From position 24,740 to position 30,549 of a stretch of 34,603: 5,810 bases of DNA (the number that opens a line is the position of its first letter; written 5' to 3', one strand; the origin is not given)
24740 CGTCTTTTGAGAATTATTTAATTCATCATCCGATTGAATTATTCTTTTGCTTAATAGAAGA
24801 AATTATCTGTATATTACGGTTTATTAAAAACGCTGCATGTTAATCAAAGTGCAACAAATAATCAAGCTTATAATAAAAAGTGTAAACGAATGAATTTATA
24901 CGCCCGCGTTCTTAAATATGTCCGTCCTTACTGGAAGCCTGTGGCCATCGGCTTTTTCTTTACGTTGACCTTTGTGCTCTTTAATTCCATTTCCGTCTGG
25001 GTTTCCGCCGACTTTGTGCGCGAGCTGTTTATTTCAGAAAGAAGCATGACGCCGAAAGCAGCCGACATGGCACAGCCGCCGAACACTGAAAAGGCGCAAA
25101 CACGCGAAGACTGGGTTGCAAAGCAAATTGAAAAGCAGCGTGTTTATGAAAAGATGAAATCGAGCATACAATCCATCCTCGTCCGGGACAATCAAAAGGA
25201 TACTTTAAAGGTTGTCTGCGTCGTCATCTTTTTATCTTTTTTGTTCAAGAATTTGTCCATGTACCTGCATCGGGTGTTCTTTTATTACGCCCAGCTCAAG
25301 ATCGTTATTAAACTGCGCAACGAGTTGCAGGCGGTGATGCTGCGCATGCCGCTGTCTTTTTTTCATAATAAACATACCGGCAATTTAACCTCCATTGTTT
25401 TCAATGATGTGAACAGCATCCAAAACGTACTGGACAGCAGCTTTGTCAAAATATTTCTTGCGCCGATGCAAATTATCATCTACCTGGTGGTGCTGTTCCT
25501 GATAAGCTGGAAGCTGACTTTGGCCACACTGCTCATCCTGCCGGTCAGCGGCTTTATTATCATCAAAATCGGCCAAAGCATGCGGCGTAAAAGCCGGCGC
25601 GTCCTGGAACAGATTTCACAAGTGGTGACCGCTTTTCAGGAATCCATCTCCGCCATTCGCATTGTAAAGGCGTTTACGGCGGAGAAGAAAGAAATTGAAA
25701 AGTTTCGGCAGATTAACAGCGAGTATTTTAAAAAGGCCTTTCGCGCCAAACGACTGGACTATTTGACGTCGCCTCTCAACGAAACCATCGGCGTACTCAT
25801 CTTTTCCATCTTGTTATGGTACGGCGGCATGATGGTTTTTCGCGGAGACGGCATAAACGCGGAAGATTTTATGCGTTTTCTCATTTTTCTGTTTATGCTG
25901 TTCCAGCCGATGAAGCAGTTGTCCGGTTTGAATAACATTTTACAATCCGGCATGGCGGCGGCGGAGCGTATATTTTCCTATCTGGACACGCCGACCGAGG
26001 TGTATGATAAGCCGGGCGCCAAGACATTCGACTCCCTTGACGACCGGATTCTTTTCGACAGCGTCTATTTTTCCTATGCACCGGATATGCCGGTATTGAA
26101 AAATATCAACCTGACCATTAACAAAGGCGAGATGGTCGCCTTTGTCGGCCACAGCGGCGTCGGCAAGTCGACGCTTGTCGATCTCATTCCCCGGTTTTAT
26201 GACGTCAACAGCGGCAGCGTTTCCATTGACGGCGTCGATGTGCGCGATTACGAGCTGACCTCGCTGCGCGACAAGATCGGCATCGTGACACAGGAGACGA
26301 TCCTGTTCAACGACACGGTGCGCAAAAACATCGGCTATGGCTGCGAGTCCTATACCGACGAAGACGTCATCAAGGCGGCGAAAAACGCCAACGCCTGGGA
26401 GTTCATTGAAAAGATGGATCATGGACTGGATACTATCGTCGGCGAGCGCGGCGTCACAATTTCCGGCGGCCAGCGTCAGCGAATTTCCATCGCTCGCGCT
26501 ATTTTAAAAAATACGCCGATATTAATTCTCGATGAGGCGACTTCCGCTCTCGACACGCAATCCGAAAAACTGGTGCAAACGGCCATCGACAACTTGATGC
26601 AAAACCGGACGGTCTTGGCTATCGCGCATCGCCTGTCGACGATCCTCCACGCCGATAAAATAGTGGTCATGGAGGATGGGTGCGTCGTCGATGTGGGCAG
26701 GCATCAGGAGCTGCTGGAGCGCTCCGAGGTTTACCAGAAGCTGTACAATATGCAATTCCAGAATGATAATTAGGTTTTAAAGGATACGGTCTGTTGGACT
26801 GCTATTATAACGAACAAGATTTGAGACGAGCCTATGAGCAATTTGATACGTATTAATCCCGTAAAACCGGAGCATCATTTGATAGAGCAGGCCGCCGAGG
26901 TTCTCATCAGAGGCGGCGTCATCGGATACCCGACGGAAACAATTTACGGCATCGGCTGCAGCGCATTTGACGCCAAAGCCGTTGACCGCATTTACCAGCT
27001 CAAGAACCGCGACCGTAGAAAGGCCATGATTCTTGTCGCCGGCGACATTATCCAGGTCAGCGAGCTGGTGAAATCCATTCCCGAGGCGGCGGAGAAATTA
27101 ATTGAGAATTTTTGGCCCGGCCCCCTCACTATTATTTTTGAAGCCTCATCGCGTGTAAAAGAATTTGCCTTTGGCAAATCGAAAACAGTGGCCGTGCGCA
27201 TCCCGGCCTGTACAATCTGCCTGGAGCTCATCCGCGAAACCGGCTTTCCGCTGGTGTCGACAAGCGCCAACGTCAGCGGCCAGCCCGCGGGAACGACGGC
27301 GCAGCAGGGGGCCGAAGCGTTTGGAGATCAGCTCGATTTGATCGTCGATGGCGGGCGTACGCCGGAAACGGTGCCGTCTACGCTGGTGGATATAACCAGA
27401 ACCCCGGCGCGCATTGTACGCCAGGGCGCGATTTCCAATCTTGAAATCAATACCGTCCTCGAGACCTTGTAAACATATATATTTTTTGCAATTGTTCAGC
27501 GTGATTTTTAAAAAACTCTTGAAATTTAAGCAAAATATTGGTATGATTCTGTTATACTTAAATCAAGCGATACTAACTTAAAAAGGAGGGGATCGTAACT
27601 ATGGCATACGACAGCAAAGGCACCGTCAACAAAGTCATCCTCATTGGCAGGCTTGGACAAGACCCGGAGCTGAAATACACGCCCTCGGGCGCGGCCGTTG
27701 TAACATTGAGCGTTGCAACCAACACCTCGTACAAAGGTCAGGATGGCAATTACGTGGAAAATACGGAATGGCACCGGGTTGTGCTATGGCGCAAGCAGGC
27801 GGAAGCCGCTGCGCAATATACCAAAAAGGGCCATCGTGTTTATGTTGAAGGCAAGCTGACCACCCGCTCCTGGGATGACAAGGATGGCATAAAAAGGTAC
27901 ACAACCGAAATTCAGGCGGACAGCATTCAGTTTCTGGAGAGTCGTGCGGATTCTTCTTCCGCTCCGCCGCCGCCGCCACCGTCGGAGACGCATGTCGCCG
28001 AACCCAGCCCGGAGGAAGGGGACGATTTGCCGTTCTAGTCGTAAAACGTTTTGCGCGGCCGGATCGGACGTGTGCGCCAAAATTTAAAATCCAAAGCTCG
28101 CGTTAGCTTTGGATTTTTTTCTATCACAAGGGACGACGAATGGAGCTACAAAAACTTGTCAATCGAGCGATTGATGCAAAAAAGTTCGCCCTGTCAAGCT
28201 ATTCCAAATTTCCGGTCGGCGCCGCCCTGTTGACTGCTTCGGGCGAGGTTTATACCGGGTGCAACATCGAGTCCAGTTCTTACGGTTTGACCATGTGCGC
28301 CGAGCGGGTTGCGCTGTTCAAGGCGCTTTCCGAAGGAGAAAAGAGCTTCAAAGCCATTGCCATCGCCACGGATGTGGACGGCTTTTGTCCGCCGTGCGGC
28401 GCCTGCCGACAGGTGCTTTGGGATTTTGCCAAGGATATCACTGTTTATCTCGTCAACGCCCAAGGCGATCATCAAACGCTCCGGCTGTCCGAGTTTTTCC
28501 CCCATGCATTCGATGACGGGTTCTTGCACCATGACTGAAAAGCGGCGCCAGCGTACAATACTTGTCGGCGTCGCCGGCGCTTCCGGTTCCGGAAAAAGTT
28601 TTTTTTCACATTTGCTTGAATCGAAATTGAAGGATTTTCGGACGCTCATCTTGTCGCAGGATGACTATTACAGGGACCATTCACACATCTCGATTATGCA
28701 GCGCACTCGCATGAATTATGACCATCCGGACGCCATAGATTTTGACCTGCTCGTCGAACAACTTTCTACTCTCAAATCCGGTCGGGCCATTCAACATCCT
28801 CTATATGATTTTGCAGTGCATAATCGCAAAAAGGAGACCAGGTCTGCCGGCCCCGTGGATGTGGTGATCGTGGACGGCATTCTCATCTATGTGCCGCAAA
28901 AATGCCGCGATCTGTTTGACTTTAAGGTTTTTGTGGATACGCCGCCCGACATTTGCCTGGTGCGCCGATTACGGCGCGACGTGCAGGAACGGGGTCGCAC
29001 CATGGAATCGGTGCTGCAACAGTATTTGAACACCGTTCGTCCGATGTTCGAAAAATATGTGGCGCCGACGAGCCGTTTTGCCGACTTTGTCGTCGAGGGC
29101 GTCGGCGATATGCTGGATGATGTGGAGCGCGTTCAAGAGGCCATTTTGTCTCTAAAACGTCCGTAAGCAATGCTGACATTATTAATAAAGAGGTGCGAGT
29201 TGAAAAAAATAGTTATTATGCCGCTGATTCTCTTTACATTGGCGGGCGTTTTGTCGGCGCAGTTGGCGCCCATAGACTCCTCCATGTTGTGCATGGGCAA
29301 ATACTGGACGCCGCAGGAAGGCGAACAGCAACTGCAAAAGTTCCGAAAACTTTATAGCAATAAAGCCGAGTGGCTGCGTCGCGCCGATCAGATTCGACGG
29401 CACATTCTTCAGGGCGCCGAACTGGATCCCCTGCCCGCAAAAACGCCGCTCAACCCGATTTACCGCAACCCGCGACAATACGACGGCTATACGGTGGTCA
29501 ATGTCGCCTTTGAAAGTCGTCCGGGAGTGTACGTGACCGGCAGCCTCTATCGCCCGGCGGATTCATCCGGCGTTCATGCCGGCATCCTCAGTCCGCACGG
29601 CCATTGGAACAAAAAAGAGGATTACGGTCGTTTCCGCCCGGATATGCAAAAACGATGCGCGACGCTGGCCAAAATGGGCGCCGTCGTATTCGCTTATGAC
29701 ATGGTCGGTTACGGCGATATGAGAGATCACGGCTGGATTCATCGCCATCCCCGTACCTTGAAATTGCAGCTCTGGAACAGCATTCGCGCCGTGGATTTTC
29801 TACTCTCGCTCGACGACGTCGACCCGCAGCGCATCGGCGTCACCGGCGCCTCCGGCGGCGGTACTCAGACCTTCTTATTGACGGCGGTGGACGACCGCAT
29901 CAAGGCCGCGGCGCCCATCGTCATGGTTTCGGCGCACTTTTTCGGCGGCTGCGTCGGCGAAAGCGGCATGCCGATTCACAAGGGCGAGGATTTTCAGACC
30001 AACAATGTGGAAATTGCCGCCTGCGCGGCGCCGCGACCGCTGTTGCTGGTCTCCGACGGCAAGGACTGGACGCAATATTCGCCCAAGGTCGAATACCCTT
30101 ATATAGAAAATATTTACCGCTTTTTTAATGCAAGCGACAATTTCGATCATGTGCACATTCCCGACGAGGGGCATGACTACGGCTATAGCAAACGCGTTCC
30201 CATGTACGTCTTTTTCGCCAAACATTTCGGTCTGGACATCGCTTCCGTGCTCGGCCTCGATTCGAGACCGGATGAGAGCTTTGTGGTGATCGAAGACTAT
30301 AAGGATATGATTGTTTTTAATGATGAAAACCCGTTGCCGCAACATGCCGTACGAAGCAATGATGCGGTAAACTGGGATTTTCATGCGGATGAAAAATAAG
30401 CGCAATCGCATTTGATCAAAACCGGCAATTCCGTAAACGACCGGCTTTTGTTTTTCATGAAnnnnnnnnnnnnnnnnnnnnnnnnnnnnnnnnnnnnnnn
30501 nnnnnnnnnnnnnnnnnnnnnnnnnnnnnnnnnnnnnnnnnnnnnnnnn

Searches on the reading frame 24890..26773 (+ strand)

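Call 79: search_protein_families(library=pfam, proteins=[window:24890-26773:+], max_evalue=0.00001)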
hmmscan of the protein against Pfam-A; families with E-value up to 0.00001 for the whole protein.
window:24890-26773:+ (627 aa): 3 families
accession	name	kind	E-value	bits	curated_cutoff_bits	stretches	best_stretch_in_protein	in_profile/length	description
PF00664.28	ABC_membrane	-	1e-47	163.6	28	1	95-341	27-274/274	ABC transporter transmembrane region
PF00005.33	ABC_tran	-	2.1e-35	122.8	25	1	403-552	1-137/137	ABC transporter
PF02463.25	SMC_N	-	1.4e-08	34.9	40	1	440-594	107-211/220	RecF/RecN/SMC N terminal domain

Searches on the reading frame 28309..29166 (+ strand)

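Call 79: search_protein_families(library=pfam, proteins=[window:28309-29166:+], max_evalue=0.00001)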
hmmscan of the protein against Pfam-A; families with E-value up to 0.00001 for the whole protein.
window:28309-29166:+ (285 aa): 1 family
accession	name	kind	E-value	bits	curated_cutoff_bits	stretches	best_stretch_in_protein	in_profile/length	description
PF00485.24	PRK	-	2.2e-41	142.3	22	1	86-267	2-192/196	Phosphoribulokinase / Uridine kinase family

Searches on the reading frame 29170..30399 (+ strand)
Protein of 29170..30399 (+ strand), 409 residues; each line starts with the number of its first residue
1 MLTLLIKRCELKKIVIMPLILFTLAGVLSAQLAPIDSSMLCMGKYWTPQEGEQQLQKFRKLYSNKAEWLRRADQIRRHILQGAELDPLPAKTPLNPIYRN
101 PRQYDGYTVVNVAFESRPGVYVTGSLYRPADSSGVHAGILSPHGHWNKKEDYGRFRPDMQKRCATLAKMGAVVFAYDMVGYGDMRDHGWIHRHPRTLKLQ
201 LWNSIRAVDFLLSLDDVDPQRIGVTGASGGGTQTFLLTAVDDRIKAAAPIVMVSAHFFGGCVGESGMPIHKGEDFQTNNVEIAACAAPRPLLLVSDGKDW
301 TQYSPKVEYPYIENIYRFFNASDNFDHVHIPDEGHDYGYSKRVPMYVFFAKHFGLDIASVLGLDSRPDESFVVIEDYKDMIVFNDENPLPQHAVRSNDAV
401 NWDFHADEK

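Call 79: search_protein_families(library=pfam, proteins=[window:29170-30399:+], max_evalue=0.00001)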
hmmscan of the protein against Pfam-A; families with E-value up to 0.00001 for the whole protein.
window:29170-30399:+ (409 aa): 1 family
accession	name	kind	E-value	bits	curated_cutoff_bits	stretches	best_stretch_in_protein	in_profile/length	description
PF05448.18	AXE1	-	1.5e-07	31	21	1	109-252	56-208/321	Acetyl xylan esterase (AXE1)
